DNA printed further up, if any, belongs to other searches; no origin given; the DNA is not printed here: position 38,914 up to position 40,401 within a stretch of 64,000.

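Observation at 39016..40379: Orphan, monocistronic Card1/Can2-like CARF-nuclease with no CRISPR or cyclase partner in 64 kb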

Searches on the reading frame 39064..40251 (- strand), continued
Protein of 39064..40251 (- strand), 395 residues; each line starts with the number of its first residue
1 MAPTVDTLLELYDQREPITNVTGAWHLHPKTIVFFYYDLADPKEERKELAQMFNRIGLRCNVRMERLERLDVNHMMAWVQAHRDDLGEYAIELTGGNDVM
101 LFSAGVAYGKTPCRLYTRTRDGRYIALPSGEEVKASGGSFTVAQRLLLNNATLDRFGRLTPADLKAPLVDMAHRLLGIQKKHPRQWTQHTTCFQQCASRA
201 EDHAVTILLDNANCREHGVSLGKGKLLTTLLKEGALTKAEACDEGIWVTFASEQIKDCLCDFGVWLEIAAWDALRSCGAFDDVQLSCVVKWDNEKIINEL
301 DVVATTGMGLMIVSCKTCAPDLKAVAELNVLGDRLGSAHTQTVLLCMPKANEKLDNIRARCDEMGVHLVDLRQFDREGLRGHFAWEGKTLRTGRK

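Call 92: find_encoding_contigs(protein=P0101, flank=10000, max_places=1)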
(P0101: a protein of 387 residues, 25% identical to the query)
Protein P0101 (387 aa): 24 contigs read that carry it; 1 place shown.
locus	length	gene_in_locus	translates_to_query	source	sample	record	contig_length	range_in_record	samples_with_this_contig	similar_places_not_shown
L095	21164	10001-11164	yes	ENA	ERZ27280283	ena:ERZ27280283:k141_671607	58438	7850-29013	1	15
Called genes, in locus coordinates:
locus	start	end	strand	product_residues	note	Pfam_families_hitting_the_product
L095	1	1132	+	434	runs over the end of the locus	PF01547:SBP_bac_1, PF13416:SBP_bac_8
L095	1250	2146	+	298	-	PF00528:BPD_transp_1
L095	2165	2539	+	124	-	-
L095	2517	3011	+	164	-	PF00528:BPD_transp_1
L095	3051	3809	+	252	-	PF08220:HTH_DeoR, PF08279:HTH_11, PF13412:HTH_24, PF00455:DeoRC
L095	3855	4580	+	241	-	PF23023:Anti-Pycsar_Apyc1, PF00753:Lactamase_B, PF12706:Lactamase_B_2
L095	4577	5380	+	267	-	PF00459:Inositol_P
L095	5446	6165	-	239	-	PF11967:RecO_N, PF02565:RecO_C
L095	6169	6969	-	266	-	PF06182:ABC2_membrane_6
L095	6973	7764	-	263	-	PF06182:ABC2_membrane_6, PF12698:ABC2_membrane_3 (weak)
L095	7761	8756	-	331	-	PF00005:ABC_tran, PF13304:AAA_21 (weak)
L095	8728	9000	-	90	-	PF01479:S4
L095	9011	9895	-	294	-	PF02588:YitT_membrane, PF10035:DUF2179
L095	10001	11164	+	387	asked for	PF09002:Card1_endonuc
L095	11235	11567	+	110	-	-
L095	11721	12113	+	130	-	PF04542:Sigma70_r2, PF08281:Sigma70_r4_2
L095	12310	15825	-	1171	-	PF17210:SdrD_B, PF13620:CarboxypepD_reg (weak), PF17210:SdrD_B, PF13620:CarboxypepD_reg, PF17210:SdrD_B, PF17210:SdrD_B, PF17210:SdrD_B, PF17210:SdrD_B, +19 more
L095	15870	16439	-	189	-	-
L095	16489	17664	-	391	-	PF00753:Lactamase_B, PF23023:Anti-Pycsar_Apyc1 (faint), PF12706:Lactamase_B_2, PF00932:LTD (weak)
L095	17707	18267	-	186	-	PF00881:Nitroreductase, PF14512:TM1586_NiRdase (weak)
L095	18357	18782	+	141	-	PF00383:dCMP_cyt_deam_1, PF14437:MafB19-deam, PF14439:Bd3614-deam (weak)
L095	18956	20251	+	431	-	PF00639:Rotamase (faint)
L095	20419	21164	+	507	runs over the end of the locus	PF07556:DUF1538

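Call 93: search_dna_similar(query=window:39064-40251:-, collection=plasmids, mode=protein, max_evalue=0.00001, max_rows=25)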
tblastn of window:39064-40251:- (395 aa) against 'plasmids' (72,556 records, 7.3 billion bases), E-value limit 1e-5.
No match.

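Call 94: search_dna_similar(query=window:39064-40251:-, collection=phages, mode=protein, max_evalue=0.00001, max_rows=15)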
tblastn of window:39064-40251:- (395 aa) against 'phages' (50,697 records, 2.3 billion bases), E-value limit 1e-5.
No match.

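Call 95: find_related_loci(query=A3, collection=metagenome_contigs, flank=10000)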
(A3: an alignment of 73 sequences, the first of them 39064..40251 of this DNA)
Query A3 (395 aa) in metagenome_contigs; peptide patterns used: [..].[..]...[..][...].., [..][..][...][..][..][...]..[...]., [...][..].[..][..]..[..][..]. (x = any residue, [..] = any of these).
600 stretches matched a pattern (row limit reached: there are more); 330 encode a relative of the query (tblastn E <= 1e-3); the best 80 are kept; 80 distinct loci.
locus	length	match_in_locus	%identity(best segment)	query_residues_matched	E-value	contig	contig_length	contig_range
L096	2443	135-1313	76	3-395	0e+0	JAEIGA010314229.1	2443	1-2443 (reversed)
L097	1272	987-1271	74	5-99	6e-46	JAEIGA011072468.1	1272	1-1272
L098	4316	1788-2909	28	3-371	1e-36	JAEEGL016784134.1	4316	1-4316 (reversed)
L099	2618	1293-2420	27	7-376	4e-36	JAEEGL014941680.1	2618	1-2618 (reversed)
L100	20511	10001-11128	29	7-379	6e-36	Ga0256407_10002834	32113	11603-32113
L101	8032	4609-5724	29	7-375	5e-36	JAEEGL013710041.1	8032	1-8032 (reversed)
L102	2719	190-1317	28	7-379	1e-35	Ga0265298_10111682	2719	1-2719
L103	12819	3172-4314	30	5-382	3e-35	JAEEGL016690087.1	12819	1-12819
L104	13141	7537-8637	28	7-370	6e-35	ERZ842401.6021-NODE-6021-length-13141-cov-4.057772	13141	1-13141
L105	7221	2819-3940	28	4-371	9e-35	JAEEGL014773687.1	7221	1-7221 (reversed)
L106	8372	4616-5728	27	7-371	1e-34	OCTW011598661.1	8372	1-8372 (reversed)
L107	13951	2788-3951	27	7-391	1e-34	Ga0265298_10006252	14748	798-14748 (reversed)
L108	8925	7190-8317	28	7-379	8e-35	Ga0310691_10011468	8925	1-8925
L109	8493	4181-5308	28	7-379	1e-34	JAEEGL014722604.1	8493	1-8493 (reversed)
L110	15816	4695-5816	29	4-371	6e-34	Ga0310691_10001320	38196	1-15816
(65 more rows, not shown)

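Call 98: find_encoding_contigs(protein=P0149, flank=10000, max_places=2)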
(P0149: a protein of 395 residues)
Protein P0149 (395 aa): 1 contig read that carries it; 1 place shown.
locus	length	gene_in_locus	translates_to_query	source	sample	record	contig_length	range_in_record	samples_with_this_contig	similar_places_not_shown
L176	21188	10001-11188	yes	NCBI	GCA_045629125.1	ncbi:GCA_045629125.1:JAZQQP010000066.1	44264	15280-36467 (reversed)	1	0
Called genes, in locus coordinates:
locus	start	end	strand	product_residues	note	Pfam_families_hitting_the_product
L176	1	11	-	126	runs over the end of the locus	PF21758:LpdD_chaperone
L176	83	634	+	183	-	PF02441:Flavoprotein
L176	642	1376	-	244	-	PF02540:NAD_synthase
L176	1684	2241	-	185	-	PF03167:UDG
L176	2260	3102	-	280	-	PF01979:Amidohydro_1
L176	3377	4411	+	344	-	PF01208:URO-D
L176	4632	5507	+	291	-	PF07811:TadE (weak), PF13400:Tad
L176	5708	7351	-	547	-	PF02734:Dak2, PF21645:FakA-like_M, PF13684:FakA-like_C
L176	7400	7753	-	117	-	PF03780:Asp23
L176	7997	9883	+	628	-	PF07774:EMC1_C (faint), PF01011:PQQ (faint), PF13360:PQQ_2 (weak), PF13570:Beta-prop_ACSF4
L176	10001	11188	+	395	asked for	PF09002:Card1_endonuc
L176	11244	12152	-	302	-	PF00994:MoCF_biosynth, PF02391:MoaE (weak)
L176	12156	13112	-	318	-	PF03205:MobB, PF01967:MoaC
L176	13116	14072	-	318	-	PF04055:Radical_SAM, PF13353:Fer4_12 (weak), PF06463:Mob_synth_C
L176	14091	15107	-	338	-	PF00994:MoCF_biosynth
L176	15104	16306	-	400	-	PF03453:MoeA_N, PF00994:MoCF_biosynth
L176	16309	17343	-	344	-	PF02463:SMC_N (weak), PF00005:ABC_tran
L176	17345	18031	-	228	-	PF00528:BPD_transp_1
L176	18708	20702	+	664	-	PF01368:DHH, PF02272:DHHA1, PF17768:RecJ_OB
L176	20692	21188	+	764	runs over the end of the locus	PF13328:HD_4, PF01966:HD, PF04607:RelA_SpoT, PF02824:TGS, PF19296:RelA_AH, PF28438:RelA_RIS, PF13291:ACT_4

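Call 103: find_related_loci(query=A4, collection=viral_contigs, flank=10000)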
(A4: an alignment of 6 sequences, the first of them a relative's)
Query A4 (393 aa) in viral_contigs; peptide patterns used: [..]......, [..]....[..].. (x = any residue, [..] = any of these).
54 stretches matched a pattern, but none encodes a relative of the query by tblastn (E <= 1e-3).

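Call 104: find_related_loci(query=L008:7515-9455:+, collection=viral_contigs, flank=10000)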
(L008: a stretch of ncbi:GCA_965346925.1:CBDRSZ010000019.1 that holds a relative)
Query L008:7515-9455:+ (646 aa) in viral_contigs; peptide patterns used: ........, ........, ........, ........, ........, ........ (x = any residue, [..] = any of these).
2 stretches matched a pattern, but none encodes a relative of the query by tblastn (E <= 1e-3).

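Call 105: find_encoding_contigs(protein=P0042, flank=10000, max_places=2)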
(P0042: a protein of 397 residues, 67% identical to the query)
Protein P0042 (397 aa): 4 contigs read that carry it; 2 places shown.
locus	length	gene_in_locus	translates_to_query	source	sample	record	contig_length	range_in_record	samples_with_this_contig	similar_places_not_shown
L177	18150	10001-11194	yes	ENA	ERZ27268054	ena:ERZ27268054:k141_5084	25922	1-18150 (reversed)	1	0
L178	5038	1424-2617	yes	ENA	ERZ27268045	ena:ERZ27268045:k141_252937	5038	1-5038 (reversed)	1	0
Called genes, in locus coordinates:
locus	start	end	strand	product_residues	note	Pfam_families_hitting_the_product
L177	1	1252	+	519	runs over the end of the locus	PF04616:Glyco_hydro_43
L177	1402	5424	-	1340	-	-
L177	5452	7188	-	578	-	-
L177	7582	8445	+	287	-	-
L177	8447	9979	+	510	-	PF02534:T4SS-DNA_transf, PF10412:TrwB_AAD_bind, PF12696:TraG-D_C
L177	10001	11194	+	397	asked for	PF09002:Card1_endonuc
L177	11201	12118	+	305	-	PF02156:Glyco_hydro_26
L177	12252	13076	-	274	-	-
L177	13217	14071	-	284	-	PF20434:BD-FAE, PF07859:Abhydrolase_3, PF00326:Peptidase_S9 (weak)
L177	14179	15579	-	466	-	PF01145:Band_7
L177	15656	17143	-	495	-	PF00884:Sulfatase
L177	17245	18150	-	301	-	?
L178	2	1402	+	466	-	?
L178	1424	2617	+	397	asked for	PF09002:Card1_endonuc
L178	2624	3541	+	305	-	PF02156:Glyco_hydro_26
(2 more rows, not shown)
